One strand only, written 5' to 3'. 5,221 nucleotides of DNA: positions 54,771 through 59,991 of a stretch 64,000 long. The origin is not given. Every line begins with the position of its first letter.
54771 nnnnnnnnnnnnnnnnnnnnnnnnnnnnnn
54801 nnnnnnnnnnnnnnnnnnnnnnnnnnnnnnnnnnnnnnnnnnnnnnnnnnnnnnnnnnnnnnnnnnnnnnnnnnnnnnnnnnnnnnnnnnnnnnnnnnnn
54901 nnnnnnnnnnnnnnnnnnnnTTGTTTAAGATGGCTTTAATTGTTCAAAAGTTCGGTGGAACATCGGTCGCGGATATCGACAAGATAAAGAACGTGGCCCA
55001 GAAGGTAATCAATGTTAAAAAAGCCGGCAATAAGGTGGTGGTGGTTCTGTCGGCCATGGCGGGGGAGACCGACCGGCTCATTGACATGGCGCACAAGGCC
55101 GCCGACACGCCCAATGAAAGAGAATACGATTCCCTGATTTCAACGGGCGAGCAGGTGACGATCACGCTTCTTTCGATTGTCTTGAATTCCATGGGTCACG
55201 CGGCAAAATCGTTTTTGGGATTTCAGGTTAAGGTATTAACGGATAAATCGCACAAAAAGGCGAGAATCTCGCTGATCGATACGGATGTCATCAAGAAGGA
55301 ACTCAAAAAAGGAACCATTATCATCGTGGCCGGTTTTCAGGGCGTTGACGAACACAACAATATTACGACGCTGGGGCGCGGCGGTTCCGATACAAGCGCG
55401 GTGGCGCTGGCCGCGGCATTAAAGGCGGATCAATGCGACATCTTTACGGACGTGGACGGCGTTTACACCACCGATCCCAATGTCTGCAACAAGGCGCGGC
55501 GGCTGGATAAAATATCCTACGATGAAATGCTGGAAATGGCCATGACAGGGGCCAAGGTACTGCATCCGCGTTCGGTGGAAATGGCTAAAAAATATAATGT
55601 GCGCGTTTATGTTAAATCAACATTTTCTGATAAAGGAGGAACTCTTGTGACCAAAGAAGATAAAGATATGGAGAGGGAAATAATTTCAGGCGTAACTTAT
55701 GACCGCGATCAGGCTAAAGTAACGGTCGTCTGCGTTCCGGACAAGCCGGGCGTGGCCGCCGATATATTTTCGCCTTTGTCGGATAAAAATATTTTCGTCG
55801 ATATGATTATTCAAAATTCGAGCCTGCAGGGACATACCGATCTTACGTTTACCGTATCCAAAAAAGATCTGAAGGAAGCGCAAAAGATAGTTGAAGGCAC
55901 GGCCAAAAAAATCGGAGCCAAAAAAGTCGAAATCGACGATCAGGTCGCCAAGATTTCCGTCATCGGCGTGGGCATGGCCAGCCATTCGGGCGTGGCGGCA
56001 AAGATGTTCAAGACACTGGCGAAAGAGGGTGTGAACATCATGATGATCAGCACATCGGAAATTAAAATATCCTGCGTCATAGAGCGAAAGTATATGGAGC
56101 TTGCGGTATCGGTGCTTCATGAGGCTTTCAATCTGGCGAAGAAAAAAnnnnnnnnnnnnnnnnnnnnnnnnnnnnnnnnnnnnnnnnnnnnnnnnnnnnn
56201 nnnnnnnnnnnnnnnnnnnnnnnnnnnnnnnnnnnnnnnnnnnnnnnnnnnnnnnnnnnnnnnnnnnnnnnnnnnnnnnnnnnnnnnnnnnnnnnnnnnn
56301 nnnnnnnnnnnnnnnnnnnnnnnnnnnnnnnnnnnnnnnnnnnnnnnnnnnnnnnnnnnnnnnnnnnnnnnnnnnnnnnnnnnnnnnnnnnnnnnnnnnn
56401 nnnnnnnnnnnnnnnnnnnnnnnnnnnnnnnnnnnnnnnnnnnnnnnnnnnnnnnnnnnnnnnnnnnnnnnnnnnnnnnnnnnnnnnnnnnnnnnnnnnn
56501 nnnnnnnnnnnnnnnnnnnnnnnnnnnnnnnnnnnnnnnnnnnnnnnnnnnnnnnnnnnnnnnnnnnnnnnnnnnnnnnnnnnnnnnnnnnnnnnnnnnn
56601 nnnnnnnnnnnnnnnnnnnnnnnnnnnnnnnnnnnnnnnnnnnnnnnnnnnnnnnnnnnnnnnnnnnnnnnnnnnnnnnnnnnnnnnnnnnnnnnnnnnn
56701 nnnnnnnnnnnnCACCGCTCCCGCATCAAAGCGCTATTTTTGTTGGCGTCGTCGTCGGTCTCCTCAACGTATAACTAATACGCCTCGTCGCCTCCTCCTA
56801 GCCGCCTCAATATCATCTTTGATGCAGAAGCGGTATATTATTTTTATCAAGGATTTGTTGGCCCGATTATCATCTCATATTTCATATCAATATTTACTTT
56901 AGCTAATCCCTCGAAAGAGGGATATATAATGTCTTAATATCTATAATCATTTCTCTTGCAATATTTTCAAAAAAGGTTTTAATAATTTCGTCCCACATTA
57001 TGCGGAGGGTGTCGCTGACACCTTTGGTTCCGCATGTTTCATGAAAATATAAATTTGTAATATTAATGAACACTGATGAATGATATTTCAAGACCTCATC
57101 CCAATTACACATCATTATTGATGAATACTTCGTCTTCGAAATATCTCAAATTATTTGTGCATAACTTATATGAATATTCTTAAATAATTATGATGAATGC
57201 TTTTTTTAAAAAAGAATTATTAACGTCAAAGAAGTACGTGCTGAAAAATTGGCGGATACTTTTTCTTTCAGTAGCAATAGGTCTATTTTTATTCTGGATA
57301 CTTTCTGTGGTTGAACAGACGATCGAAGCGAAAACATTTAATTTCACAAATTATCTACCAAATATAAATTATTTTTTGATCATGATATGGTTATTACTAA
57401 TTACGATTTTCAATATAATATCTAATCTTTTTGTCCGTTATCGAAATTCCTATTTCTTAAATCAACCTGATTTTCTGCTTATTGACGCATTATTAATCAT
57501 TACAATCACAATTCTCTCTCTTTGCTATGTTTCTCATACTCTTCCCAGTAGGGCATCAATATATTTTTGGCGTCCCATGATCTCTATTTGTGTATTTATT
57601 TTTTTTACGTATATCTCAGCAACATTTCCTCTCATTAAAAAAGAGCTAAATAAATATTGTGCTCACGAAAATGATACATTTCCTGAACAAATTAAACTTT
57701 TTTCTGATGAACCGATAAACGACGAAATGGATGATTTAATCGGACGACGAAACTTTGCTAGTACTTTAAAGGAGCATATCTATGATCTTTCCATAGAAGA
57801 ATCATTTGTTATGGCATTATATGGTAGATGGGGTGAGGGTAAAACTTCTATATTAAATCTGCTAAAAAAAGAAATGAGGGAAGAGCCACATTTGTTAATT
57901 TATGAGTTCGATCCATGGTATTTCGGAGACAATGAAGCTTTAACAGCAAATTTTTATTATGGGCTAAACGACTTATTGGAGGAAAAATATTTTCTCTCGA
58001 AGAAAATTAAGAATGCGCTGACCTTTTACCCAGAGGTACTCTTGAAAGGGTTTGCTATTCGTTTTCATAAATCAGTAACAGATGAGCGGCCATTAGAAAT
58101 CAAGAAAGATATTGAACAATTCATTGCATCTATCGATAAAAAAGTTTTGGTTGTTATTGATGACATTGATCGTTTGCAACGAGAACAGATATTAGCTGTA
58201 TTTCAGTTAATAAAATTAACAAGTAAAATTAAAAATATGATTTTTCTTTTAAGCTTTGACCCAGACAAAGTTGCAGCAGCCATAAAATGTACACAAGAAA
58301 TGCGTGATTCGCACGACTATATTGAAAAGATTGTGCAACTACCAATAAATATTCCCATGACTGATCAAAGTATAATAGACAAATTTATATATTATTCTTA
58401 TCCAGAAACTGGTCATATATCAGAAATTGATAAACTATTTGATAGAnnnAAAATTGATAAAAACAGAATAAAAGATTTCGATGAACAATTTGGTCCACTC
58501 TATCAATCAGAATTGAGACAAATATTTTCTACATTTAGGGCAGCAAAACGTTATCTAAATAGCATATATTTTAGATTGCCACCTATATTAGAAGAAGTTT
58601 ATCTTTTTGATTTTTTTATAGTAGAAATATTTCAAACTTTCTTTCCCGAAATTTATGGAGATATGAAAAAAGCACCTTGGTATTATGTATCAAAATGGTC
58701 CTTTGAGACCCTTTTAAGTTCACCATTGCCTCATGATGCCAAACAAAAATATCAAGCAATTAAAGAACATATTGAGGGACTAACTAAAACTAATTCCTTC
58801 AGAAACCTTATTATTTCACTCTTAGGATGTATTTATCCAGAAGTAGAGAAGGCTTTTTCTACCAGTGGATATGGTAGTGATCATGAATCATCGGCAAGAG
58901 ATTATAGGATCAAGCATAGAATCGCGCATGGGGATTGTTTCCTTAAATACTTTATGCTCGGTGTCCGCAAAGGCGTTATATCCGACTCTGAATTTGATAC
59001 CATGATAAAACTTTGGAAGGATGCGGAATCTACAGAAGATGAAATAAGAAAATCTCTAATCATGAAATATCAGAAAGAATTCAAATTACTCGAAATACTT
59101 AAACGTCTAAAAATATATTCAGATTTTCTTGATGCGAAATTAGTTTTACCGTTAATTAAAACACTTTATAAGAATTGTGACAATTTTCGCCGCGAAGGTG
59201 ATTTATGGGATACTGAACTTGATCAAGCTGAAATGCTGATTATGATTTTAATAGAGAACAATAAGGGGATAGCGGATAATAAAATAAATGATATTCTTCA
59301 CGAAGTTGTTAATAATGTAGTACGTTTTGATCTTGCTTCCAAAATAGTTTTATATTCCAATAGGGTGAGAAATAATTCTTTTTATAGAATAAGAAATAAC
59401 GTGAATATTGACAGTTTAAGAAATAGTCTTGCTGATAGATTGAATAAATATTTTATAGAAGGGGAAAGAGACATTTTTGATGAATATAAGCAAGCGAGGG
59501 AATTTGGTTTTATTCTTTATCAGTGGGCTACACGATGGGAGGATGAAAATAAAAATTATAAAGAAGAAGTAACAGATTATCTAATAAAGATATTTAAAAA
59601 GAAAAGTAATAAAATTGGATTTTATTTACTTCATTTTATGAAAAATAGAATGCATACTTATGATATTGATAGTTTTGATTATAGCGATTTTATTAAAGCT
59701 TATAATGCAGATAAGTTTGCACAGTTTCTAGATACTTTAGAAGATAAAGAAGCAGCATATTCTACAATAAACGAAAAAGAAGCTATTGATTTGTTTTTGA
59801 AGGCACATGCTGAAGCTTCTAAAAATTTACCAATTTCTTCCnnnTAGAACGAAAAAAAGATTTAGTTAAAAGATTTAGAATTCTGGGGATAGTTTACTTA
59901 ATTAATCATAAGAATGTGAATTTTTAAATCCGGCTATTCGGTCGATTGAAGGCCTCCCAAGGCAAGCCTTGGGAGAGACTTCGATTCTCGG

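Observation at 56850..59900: AT-rich island with a PifA-like KAP NTPase split by a single in-frame TGA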

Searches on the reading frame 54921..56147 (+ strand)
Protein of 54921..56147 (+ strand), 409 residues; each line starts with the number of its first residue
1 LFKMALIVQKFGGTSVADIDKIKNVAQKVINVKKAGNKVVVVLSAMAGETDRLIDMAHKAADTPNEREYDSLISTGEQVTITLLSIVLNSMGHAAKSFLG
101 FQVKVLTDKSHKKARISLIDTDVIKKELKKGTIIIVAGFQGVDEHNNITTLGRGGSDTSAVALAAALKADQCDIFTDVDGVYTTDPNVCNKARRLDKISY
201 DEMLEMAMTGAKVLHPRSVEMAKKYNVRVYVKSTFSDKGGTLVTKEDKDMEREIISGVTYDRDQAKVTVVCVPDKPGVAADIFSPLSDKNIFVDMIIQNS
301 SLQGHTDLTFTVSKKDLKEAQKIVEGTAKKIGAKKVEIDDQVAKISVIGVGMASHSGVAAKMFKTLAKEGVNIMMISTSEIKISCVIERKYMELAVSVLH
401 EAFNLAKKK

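Call 69: find_related_loci(query=window:54921-56147:+, collection=genome_contigs, flank=500)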
Query window:54921-56147:+ (409 aa) in genome_contigs; peptide patterns used: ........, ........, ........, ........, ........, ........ (x = any residue, [..] = any of these).
599 stretches matched a pattern (row limit reached: there are more); 561 encode a relative of the query (tblastn E <= 1e-3); the best 80 are kept; 80 distinct loci.
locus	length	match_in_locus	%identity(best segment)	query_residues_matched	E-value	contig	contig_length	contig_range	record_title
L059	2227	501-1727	94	1-409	0e+0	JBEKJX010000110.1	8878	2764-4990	MAG: Smithella sp. isolate SPRUCE 333 SPRUCE_333_110, whole genome shotgun sequence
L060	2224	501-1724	94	2-409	0e+0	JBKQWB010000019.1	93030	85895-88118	MAG: Smithella sp. isolate SEr3G3H3I__bin_216 SEr3G3H3I_000000055014, whole genome shotgun sequence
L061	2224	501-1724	94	2-409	0e+0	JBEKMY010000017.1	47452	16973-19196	MAG: Smithella sp. isolate SPRUCE 404 SPRUCE_404_17, whole genome shotgun sequence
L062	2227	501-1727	92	1-409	0e+0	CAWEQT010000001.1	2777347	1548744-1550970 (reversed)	MAG: uncultured delta proteobacterium isolate MFD01828.bin.1.70 genome assembly, contig: contig_19051, whole genome shot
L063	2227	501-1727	92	1-409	0e+0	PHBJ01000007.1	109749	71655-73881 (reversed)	MAG: Deltaproteobacteria bacterium HGW-Deltaproteobacteria-13 08E140C01_z5_2013_Ig3399_v2_scaffold_218, whole genome sho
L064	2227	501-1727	91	1-409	0e+0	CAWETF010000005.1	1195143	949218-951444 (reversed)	MAG: uncultured delta proteobacterium isolate MFD01476.bin.1.246 genome assembly, contig: contig_7338, whole genome shot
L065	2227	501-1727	89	1-409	0e+0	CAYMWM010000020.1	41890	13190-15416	MAG TPA_asm: uncultured Smithella sp. isolate SRP192927_co6_232 genome assembly, contig: NODE_1438_length_41890_cov_5.02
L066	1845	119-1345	89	1-409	0e+0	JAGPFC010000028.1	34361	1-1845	MAG: Smithella sp. isolate Gw_SlDig_bin_149 Gw_SlDig_1832_length_34361_cov_14.757376, whole genome shotgun sequence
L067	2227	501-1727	87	1-409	0e+0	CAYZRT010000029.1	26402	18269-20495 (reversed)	MAG TPA_asm: uncultured Smithella sp. isolate SRP192927_co6_71 genome assembly, contig: NODE_3605_length_26402_cov_10.31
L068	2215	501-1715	87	1-405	0e+0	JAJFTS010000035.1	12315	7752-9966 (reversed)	MAG: Deltaproteobacteria bacterium isolate bin.256 k141_1790416, whole genome shotgun sequence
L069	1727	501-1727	87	1-409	0e+0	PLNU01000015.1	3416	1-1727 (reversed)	MAG: Syntrophaceae bacterium isolate fen_1160 73.20120800_E1X.10_contig_33193, whole genome shotgun sequence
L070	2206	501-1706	88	4-405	0e+0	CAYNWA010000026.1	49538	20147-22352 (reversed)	MAG TPA_asm: uncultured Smithella sp. isolate binchicken_co405_44 genome assembly, contig: NODE_956_length_49538_cov_29.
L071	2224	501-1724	85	2-409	0e+0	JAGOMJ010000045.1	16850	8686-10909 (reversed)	MAG: Smithella sp. isolate Go_SlDig_bin_11 Go_SlDig_9839_length_16850_cov_34.042815, whole genome shotgun sequence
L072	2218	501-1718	85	4-409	0e+0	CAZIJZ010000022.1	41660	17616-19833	MAG TPA_asm: uncultured Smithella sp. isolate SRP294416_co1_273 genome assembly, contig: NODE_1448_length_41660_cov_64.2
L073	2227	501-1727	84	1-409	0e+0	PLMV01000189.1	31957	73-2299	MAG: Syntrophaceae bacterium isolate fen_1165 73.20120800_E2X.4_contig_4148, whole genome shotgun sequence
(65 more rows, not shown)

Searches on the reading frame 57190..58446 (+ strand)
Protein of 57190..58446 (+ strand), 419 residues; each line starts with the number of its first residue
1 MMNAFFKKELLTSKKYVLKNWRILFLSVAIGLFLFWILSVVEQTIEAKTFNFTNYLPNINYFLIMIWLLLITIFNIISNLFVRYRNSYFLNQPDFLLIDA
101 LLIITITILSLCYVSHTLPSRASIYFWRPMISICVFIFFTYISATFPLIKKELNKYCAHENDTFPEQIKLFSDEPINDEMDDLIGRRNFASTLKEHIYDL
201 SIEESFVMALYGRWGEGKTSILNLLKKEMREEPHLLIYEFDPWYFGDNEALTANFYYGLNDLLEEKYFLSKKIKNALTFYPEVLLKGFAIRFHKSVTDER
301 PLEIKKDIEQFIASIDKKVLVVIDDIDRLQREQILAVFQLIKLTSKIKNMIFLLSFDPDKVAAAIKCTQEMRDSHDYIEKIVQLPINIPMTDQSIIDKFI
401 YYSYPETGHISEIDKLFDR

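Call 7: search_protein_families(library=pfam, proteins=[window:57190-58446:+], max_evalue=0.01)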
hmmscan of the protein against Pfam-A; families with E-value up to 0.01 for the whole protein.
window:57190-58446:+ (419 aa): 4 families
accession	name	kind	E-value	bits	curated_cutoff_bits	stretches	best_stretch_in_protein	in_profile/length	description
PF07693.20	KAP_NTPase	-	2.2e-44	152.3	20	1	186-400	1-237/293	KAP family P-loop domain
PF13401.12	AAA_22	-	0.00014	22.6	27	1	207-354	7-120/130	AAA domain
PF13191.12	AAA_16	-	0.00086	20.3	32.6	1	183-350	2-164/167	AAA ATPase domain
PF01637.24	ATPase_2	-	0.0068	16.7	33.2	0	203-330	18-123/225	ATPase domain predominantly from Archaea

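Call 8: search_protein_families(library=padloc, proteins=[window:57190-58446:+], max_evalue=0.01)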
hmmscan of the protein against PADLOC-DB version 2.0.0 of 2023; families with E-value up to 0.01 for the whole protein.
window:57190-58446:+ (419 aa): 8 families
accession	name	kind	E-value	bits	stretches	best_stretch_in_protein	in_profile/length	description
PDLC02361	PifA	-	1.5e-42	144.1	2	296-392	161-257/720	PifA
PDLC02210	QatA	-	2e-14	51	2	303-405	189-294/593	-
PDLC04959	PDC-S20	-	1.2e-13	49.4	2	181-280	18-114/464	-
PDLC02209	QatA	-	9e-11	39.1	2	182-266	11-95/646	-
PDLC04957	PDC-S20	-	2.9e-10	38.2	2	178-232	2-57/446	-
PDLC04958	PDC-S20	-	3e-07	28.1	1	180-352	1-178/458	-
PDLC04956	PDC-S20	-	1.4e-05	22.7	1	314-393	177-257/450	-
PDLC04950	PDC-S19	-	0.0044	14.3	1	234-320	113-197/353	-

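Call 9: search_protein_families(library=ncbifam, proteins=[window:57190-58446:+], max_evalue=0.01)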
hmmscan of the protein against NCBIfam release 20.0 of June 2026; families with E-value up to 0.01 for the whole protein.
window:57190-58446:+ (419 aa): 2 families
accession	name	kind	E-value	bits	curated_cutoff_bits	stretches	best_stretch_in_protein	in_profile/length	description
NF041923.1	QatA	equivalog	3.8e-14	52.3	600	2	182-274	11-102/628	Qat anti-phage system ATPase QatA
TIGR02928.1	TIGR02928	subfamily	0.0052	15.7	181.3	0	307-347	119-162/366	orc1/cdc6 family replication initiation protein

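Call 40: list_cluster_members(proteins=[window:57190-58446:+, window:58513-59841:+])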
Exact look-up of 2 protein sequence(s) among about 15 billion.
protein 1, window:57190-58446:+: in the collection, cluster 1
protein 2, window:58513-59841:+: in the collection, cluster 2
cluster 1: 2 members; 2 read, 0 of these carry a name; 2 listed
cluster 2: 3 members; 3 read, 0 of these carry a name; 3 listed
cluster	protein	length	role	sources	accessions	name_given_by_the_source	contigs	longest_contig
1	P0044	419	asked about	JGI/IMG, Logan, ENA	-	-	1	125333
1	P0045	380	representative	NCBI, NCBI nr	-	-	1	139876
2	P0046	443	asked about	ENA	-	-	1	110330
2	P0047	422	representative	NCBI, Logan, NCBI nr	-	-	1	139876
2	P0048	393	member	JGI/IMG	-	-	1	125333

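Call 42: find_encoding_contigs(protein=P0044, flank=4000, max_places=8)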
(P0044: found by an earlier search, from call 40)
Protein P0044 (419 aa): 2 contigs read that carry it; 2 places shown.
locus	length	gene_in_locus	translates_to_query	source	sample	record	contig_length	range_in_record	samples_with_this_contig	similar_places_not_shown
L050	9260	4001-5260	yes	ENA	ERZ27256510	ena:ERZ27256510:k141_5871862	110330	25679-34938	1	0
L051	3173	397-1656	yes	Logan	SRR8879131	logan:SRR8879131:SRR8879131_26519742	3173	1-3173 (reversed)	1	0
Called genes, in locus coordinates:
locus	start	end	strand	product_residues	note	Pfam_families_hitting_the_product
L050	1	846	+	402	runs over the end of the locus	PF00809:Pterin_bind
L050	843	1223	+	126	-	PF01648:ACPS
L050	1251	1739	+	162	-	PF02367:TsaE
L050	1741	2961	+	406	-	PF00696:AA_kinase, PF01842:ACT, PF22468:ACT_9, PF13840:ACT_7, PF22468:ACT_9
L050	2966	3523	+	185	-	PF14520:HHH_5 (faint), PF00633:HHH (weak), PF12836:HHH_3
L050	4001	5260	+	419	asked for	PF07693:KAP_NTPase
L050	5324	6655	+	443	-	-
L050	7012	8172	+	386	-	PF00890:FAD_binding_2 (weak), PF01266:DAO (weak), PF01494:FAD_binding_3, PF01946:Thi4 (faint), PF03486:HI0933_like (weak), PF04820:Trp_halogenase (faint), PF12831:FAD_oxidored, PF13450:NAD_binding_8, +2 more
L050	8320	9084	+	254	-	PF01966:HD (weak)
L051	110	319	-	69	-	-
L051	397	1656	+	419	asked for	PF07693:KAP_NTPase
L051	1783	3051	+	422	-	-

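Call 43: find_encoding_contigs(protein=P0046, flank=4000, max_places=8)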
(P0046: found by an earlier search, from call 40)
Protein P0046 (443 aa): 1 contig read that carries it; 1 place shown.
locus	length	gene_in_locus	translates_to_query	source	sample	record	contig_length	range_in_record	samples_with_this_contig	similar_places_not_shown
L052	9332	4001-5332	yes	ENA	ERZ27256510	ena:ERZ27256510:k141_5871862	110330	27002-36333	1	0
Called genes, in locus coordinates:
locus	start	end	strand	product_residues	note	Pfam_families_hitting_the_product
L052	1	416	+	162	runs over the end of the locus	PF02367:TsaE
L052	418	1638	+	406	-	PF00696:AA_kinase, PF01842:ACT, PF22468:ACT_9, PF13840:ACT_7, PF22468:ACT_9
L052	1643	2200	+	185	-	PF14520:HHH_5 (faint), PF00633:HHH (weak), PF12836:HHH_3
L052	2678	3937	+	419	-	PF07693:KAP_NTPase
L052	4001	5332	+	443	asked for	-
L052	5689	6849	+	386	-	PF00890:FAD_binding_2 (weak), PF01266:DAO (weak), PF01494:FAD_binding_3, PF01946:Thi4 (faint), PF03486:HI0933_like (weak), PF04820:Trp_halogenase (faint), PF12831:FAD_oxidored, PF13450:NAD_binding_8, +2 more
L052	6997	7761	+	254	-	PF01966:HD (weak)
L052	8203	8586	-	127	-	-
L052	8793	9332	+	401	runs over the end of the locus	PF13174:TPR_6 (faint), PF13181:TPR_8 (faint), PF13414:TPR_11 (weak), PF13432:TPR_16 (weak), PF14559:TPR_19 (weak), PF13431:TPR_17 (weak), PF00515:TPR_1, PF07719:TPR_2 (weak), +1 more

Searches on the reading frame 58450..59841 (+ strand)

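Call 7: search_protein_families(library=pfam, proteins=[window:58450-59841:+], max_evalue=0.01)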
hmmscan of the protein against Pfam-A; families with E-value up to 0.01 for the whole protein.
window:58450-59841:+ (464 aa): 0 families

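Call 8: search_protein_families(library=padloc, proteins=[window:58450-59841:+], max_evalue=0.01)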
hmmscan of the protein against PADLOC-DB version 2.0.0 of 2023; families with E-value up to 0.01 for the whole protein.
window:58450-59841:+ (464 aa): 1 family
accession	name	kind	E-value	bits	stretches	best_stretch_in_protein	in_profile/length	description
PDLC02361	PifA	-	2.6e-14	50.7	1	26-363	300-639/720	PifA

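Call 9: search_protein_families(library=ncbifam, proteins=[window:58450-59841:+], max_evalue=0.01)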
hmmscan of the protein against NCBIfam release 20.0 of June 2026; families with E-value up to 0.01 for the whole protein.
window:58450-59841:+ (464 aa): 0 families
